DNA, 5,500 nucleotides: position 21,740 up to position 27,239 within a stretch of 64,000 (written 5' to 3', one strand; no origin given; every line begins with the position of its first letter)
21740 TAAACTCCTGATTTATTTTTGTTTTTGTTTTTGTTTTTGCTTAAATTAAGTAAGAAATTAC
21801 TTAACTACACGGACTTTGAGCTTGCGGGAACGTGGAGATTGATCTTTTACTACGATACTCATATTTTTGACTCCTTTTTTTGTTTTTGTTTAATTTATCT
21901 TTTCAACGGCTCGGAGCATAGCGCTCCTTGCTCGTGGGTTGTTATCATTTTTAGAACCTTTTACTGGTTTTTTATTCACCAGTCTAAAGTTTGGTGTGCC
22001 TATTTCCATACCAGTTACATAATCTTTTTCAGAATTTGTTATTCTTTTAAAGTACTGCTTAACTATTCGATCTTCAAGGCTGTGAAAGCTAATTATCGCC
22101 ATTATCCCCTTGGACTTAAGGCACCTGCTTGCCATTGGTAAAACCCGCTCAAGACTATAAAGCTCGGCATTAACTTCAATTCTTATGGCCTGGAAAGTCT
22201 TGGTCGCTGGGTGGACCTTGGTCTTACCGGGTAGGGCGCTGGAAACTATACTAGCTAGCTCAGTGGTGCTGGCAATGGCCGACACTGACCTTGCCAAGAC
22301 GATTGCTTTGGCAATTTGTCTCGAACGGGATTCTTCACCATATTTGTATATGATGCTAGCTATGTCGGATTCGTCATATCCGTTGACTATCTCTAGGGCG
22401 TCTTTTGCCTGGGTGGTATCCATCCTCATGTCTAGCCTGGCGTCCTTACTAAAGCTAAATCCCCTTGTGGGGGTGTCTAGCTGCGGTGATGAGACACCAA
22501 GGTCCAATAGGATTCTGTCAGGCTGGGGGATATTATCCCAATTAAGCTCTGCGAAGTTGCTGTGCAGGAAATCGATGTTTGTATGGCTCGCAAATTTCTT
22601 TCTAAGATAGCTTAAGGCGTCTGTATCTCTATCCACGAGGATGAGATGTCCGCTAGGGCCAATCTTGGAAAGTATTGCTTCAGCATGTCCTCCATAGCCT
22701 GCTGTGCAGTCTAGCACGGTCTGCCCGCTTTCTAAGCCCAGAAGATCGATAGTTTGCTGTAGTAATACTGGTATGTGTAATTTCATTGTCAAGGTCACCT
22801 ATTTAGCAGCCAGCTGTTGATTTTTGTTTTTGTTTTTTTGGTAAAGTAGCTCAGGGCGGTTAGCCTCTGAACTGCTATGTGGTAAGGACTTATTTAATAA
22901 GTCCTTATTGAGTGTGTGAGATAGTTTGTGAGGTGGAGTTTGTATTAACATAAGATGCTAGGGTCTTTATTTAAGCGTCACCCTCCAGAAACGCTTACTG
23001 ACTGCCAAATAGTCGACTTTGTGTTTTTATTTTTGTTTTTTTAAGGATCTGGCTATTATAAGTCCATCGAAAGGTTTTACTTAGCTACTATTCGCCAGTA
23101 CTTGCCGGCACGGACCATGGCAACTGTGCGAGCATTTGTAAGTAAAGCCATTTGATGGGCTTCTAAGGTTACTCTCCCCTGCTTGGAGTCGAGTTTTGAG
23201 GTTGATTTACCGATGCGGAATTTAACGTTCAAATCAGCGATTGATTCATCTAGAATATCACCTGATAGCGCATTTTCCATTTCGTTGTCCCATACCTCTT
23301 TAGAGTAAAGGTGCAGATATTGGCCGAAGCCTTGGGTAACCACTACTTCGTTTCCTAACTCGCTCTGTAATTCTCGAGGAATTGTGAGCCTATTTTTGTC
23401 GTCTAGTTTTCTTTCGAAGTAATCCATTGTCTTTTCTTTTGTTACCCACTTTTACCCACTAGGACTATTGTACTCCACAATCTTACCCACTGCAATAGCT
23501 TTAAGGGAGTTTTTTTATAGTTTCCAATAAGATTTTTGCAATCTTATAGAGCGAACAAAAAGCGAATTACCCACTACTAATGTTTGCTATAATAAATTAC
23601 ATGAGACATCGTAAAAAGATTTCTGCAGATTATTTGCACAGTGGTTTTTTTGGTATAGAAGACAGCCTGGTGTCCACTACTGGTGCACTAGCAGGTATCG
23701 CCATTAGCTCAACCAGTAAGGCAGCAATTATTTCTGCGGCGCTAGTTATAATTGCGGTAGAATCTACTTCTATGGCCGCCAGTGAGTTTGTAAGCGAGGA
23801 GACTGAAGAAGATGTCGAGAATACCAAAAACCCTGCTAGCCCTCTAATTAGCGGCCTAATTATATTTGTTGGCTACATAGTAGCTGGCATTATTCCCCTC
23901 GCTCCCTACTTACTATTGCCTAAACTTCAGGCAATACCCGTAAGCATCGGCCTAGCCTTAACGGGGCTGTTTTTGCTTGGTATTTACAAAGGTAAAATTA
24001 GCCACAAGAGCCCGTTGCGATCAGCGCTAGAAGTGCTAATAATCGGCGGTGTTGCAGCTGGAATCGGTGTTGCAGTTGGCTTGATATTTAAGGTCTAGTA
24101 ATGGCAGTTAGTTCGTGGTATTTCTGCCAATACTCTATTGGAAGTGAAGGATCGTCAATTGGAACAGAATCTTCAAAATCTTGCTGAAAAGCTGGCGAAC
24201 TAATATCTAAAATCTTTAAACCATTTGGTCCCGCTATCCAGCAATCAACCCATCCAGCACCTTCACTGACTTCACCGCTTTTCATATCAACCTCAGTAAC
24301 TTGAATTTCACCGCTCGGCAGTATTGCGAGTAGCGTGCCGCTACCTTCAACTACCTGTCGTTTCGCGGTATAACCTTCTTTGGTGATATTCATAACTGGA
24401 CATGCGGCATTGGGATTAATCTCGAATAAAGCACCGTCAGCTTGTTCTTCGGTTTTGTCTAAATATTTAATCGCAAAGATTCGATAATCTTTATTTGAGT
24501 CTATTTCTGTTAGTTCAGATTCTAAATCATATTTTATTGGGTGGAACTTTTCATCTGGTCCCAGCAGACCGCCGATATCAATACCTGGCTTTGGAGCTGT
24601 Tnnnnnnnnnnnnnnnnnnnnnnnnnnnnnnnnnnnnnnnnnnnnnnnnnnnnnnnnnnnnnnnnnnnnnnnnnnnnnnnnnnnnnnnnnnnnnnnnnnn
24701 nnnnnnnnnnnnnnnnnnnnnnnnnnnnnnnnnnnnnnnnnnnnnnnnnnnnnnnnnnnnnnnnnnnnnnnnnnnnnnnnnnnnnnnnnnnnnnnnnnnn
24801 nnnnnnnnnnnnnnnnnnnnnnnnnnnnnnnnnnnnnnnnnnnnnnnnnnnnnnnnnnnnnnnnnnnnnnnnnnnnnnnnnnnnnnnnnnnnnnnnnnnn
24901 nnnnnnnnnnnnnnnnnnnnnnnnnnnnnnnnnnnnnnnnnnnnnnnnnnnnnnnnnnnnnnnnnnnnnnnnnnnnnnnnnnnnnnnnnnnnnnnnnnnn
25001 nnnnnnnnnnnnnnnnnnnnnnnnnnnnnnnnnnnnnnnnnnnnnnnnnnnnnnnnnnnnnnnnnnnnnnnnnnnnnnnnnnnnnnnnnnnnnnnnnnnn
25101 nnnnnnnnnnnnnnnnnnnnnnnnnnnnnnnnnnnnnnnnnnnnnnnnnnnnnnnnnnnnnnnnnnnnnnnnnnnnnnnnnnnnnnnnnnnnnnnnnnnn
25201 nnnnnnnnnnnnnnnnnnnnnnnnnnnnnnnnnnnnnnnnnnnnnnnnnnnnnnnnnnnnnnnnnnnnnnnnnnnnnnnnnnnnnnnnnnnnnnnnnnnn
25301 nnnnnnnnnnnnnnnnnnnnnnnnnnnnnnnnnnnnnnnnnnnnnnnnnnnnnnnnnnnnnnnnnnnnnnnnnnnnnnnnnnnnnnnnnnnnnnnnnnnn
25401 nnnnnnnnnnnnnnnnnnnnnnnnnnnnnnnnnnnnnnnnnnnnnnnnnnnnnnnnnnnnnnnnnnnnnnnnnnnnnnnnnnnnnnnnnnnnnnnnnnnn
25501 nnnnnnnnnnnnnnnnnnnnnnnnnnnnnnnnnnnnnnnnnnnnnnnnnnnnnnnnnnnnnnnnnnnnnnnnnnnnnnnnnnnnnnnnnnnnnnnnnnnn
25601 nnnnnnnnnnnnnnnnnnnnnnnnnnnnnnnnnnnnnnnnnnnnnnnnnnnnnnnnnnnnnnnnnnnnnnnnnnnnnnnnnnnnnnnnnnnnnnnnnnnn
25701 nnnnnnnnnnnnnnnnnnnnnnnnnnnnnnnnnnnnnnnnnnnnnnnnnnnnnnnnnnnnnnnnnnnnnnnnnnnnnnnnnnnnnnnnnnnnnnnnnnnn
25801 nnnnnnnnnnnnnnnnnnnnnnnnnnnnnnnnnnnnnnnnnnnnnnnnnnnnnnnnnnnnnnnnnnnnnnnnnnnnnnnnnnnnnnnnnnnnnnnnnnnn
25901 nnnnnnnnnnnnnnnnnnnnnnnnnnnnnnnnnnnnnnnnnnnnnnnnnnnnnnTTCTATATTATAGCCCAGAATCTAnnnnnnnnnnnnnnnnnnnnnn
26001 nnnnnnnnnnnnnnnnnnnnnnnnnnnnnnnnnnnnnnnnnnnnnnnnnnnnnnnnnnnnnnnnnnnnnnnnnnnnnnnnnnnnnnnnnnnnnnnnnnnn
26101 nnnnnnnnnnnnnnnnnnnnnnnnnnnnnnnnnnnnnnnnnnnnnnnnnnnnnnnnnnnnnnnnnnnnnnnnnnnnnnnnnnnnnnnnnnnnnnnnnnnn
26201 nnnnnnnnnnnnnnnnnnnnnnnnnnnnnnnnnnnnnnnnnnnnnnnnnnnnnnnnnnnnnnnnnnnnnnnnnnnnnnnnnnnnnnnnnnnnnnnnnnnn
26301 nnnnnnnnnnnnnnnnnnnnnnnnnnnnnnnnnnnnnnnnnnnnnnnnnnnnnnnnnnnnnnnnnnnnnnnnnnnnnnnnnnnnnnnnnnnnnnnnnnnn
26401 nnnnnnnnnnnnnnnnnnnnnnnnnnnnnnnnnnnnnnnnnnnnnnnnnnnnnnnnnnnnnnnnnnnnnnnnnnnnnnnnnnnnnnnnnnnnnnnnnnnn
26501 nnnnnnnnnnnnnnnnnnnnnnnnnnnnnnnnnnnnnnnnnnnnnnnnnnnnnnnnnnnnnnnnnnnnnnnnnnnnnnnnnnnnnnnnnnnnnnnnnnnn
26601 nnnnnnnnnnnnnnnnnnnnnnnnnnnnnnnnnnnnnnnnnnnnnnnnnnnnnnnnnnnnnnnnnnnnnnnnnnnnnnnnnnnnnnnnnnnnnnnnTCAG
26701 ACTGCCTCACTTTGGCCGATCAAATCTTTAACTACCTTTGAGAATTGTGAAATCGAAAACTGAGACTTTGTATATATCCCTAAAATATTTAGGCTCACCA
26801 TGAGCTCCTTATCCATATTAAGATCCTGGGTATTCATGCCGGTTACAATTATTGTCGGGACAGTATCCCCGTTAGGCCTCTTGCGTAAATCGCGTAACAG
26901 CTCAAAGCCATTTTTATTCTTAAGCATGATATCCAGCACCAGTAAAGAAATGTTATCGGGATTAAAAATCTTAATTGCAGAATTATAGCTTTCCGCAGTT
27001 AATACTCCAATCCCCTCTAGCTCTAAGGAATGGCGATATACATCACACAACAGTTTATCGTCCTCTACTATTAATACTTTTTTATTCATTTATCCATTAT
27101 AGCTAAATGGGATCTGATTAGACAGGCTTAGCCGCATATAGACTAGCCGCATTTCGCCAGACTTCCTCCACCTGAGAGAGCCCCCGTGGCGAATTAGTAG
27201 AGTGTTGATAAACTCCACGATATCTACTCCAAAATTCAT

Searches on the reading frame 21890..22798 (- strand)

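Call 17: search_protein_families(library=pfam, proteins=[window:21890-22798:-], max_evalue=0.001)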
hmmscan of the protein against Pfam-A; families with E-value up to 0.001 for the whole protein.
window:21890-22798:- (302 aa): 5 families
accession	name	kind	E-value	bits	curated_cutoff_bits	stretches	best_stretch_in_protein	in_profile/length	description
PF01795.25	Methyltransf_5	-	2.6e-95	319.9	27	1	7-301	3-309/309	MraW methylase family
PF13847.12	Methyltransf_31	-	7.9e-08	32.5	27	1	23-86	2-67/145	Methyltransferase domain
PF01209.24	Ubie_methyltran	-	1.5e-06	28.2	20.1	1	14-89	37-114/233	ubiE/COQ5 methyltransferase family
PF13649.12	Methyltransf_25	-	6.8e-06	27.1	27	1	28-88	1-61/97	Methyltransferase domain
PF05175.20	MTS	-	0.0008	19.5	23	0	24-83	31-91/170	Methyltransferase small domain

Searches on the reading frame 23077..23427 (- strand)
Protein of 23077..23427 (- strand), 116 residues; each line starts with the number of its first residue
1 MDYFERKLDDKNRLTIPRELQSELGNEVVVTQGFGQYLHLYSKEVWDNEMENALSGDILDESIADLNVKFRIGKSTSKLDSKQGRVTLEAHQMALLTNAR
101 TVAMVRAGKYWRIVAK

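Call 16: search_protein_families(library=pfam, proteins=[window:23077-23427:-], max_evalue=0.001)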
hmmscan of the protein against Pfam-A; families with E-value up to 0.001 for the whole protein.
window:23077-23427:- (116 aa): 1 family
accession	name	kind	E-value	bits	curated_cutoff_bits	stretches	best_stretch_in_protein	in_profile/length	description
PF02381.23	MraZ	-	1.1e-09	38.5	23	1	5-52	7-55/72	MraZ protein, putative antitoxin-like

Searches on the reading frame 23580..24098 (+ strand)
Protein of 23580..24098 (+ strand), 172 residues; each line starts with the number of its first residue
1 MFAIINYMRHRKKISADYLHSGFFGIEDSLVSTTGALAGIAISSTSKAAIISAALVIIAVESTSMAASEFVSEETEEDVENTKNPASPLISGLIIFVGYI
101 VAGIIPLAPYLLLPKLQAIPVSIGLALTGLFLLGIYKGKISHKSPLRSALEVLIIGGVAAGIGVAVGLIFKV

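Call 16: search_protein_families(library=pfam, proteins=[window:23580-24098:+], max_evalue=0.001)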
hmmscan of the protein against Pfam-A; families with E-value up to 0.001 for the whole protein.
window:23580-24098:+ (172 aa): 2 families
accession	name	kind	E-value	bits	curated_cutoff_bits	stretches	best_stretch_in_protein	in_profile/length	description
PF01988.24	VIT1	-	4.6e-26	92.4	28.1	2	84-167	130-213/214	VIT family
PF01040.23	UbiA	-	0.00031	20.6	34.2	1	36-164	5-132/250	UbiA prenyltransferase family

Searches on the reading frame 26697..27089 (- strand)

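Call 16: search_protein_families(library=pfam, proteins=[window:26697-27089:-], max_evalue=0.001)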
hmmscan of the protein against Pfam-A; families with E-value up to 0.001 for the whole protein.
window:26697-27089:- (130 aa): 1 family
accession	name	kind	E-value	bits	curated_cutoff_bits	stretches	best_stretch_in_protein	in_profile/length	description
PF00072.30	Response_reg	-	4e-16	59.6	30.2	1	5-89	1-83/111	Response regulator receiver domain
